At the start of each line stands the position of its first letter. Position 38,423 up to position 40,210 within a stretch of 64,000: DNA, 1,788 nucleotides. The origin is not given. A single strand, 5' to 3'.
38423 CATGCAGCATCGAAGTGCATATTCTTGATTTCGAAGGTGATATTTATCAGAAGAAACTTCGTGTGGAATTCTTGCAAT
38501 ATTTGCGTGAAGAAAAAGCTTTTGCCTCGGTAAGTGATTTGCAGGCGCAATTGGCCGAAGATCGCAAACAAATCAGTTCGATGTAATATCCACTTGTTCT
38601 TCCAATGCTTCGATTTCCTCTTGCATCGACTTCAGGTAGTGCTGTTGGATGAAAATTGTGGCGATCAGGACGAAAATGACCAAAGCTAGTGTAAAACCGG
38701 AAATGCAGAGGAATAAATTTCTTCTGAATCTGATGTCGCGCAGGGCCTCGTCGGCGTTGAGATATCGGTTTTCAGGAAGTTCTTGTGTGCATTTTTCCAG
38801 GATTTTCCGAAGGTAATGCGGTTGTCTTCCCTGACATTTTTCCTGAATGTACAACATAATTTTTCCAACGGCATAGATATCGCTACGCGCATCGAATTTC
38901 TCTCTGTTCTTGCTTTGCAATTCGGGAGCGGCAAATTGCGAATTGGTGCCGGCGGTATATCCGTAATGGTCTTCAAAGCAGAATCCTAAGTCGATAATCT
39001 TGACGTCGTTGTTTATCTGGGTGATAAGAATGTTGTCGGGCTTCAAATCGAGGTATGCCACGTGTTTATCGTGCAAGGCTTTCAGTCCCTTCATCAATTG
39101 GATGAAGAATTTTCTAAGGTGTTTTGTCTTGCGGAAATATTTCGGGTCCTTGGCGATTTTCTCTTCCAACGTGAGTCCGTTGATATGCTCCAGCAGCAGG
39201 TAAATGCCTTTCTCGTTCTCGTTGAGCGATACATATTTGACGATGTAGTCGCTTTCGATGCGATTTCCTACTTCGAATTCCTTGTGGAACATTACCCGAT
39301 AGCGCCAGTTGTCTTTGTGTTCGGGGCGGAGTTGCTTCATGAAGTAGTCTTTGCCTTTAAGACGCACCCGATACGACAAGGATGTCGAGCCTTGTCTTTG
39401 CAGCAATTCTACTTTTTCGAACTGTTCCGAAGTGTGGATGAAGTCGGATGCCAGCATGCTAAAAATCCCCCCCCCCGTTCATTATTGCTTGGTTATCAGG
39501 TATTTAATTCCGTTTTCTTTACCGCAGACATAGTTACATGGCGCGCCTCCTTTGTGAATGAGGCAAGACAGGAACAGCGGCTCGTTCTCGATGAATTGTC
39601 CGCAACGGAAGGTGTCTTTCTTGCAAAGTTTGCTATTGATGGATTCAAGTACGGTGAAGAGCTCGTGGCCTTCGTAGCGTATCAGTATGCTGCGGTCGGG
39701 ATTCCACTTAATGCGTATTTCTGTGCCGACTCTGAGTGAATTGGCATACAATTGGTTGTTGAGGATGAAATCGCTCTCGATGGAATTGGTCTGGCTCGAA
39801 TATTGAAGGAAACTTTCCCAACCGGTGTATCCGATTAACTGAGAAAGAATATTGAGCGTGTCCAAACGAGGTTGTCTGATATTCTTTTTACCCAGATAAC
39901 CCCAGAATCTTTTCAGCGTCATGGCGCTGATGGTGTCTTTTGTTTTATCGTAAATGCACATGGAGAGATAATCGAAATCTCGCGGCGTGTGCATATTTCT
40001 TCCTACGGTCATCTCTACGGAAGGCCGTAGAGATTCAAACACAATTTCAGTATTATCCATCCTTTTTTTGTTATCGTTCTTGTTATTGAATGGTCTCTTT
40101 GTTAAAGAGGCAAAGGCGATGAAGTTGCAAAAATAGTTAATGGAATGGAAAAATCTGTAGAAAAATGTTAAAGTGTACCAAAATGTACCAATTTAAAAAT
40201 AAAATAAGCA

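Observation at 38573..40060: AT-richer two-gene module: 192-aa unknown protein plus tail-anchored non-RD Ser/Thr kinase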

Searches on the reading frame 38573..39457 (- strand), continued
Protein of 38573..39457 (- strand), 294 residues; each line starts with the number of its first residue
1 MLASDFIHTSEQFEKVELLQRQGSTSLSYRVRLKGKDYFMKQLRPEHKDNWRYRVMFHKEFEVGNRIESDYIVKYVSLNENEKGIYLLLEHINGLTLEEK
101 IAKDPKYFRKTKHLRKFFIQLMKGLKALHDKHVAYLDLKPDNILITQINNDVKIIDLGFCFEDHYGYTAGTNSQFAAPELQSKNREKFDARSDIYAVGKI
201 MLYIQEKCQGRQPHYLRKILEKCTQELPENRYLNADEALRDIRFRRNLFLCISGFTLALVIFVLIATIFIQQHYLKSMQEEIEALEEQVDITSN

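Call 51: search_protein_families(library=pfam, proteins=[L090:4001-5194:+, L090:3382-3933:+, L094:5296-5733:+], max_evalue=0.01)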
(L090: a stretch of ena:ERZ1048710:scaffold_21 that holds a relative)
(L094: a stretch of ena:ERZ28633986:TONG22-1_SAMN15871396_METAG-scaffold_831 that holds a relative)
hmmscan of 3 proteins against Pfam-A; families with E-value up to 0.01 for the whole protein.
L090:4001-5194:+ (397 aa): 7 families
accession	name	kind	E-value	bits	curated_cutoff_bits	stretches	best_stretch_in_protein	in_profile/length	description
PF00069.31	Pkinase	-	6.1e-27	95.1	31.7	1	33-205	22-198/263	Protein kinase domain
PF07714.23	PK_Tyr_Ser-Thr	-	4.9e-16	59.2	23.1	1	53-194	44-193/258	Protein tyrosine and serine/threonine kinase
PF03109.22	ABC1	-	1.3e-05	24.9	22.9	1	47-156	110-214/244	ABC1 atypical kinase-like domain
PF01163.29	RIO1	-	0.0016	18.6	22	1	58-154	56-149/187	RIO domain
PF06293.20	Kdo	-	0.0022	17.9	21.3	1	83-154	94-167/207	Lipopolysaccharide kinase (Kdo/WaaP) family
PF01636.29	APH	-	0.0025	18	23.2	0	97-157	132-198/239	Phosphotransferase enzyme family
PF06276.17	FhuF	-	0.0068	17.3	25.2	0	235-315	5-82/161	Ferric iron reductase FhuF-like transporter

L090:3382-3933:+ (183 aa): 0 families

L094:5296-5733:+ (145 aa): 0 families

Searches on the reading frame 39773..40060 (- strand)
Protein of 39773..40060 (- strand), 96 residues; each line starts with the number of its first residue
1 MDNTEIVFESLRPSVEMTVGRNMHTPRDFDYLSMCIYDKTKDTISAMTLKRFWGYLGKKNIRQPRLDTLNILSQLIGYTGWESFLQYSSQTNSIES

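Call 43: predict_structure(alignment_id=A2)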
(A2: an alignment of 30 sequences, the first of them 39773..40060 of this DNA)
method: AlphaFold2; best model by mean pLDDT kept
length: 96 residues; sequences in the alignment: 30
mean_pLDDT: 86.5   pTM: 0.76
mean pLDDT of the five models: 86.5, 85.6, 83.6, 83.6, 79.7
residues with pLDDT >= 90: 62; 70-90: 24; 50-70: 4; < 50: 6
segments of 3 or more residues with pLDDT < 50: 93-96
pLDDT, mean of each block of 10 residues (from residue 1): 73 93 93 95 94 90 90 93 83 45
secondary structure, 60 per line:
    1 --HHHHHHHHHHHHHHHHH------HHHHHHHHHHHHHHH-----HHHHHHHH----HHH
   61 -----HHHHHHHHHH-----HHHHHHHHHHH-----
elements in order: H3-19 H26-40 H46-53 H66-75 H81-91

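Call 46: fold_search(model_id=the predicted structure, library=pdb)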
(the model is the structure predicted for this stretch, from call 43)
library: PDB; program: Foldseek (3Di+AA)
matches with E <= 10: 62; with E <= 0.001: 0
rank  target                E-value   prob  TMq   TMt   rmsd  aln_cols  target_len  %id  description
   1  8txl_A                1.2e+00  0.16  0.27  0.13   7.6        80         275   10  Nan Regulatory Protein full length mutant R148A (released 2024-09-11)
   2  6ext                  1.7e+00  0.11  0.29  0.27  12.0       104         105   13  Crystal structure of the DNA binding domain of fission yeast Sap1 (released 2018-11-28)
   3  6af3_D                1.7e+00  0.18  0.37  0.38   5.2        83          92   18  Toxin-Antitoxin module from Streptococcus pneumoniae (released 2019-08-14)
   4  2zop_B                2.0e+00  0.05  0.19  0.16  13.3        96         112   14  X-ray crystal structure of a CRISPR-associated Cmr5 family protein from Thermus thermophilus HB8 (released 2009-02-10)
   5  1y9q                  2.1e+00  0.28  0.41  0.26   4.9        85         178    9  Crystal Structure of HTH_3 family Transcriptional Regulator from Vibrio cholerae (released 2005-01-04)
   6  6h4c_H                2.2e+00  0.38  0.46  0.33   4.4        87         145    8  A polyamorous repressor: deciphering the evolutionary strategy used by the phage-inducible chromosomal islands to spre (released 2019-08-28)
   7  3f51_F                2.3e+00  0.09  0.28  0.29   8.5        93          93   11  Crystal Structure of the clp gene regulator ClgR from Corynebacterium glutamicum (released 2008-11-18)
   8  6exu                  2.3e+00  0.07  0.26  0.24  12.6       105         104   10  Crystal structure of the DNA binding domain of fission yeast Sap1 (released 2018-11-28)
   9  5d4z_H                2.8e+00  0.30  0.44  0.42   4.1        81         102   10  Crystal structure of Repressor from Salmonella-temperate phage (released 2016-04-27)
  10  6rmq_A                2.9e+00  0.20  0.37  0.31   4.8        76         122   16  Crystal structure of a selenomethionine-substituted A70M I84M mutant of the essential repressor DdrO from radiation re (released 2019-10-09)
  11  6ltb                  3.1e+00  0.08  0.29  0.05   9.8       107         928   10  Crystal Structure of Nonribosomal peptide synthetases (NRPS), FmoA3 (S1046A)-AMPPNP bound form (released 2021-02-24)
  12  3zhi                  3.5e+00  0.23  0.44  0.54   4.1        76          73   16  N-terminal domain of the CI repressor from bacteriophage TP901-1 (released 2013-12-25)
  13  3f52_E                3.5e+00  0.16  0.39  0.45   5.6        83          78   10  Crystal structure of the clp gene regulator ClgR from C. glutamicum (released 2008-11-18)
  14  6c4v                  3.5e+00  0.10  0.30  0.34   9.7        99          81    7  1.9 Angstrom Resolution Crystal Structure of Acyl Carrier Protein Domain (residues 1350-1461) of Polyketide Synthase Pks (released 2018-01-31)
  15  8bx2_A                4.2e+00  0.10  0.37  0.36  10.8        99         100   16  Oct4/Sox2 protein:DNA complex (released 2023-12-20)
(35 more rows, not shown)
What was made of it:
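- On XRE/Cro-cI helix-turn-helix DNA-binding domain (partner N-domain): All have E > 1, with TMq 0.41-0.49 and TMt up to 0.56 (calls 43, 46).
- Structural resemblance to XRE domains is below significance (Foldseek E > 1, TM 0.41-0.56; call 46). The gene order (small helical protein, then kinase) and the weak XRE-like structural resemblance of the partner N-domain (call 46) recall HipB-HipA.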
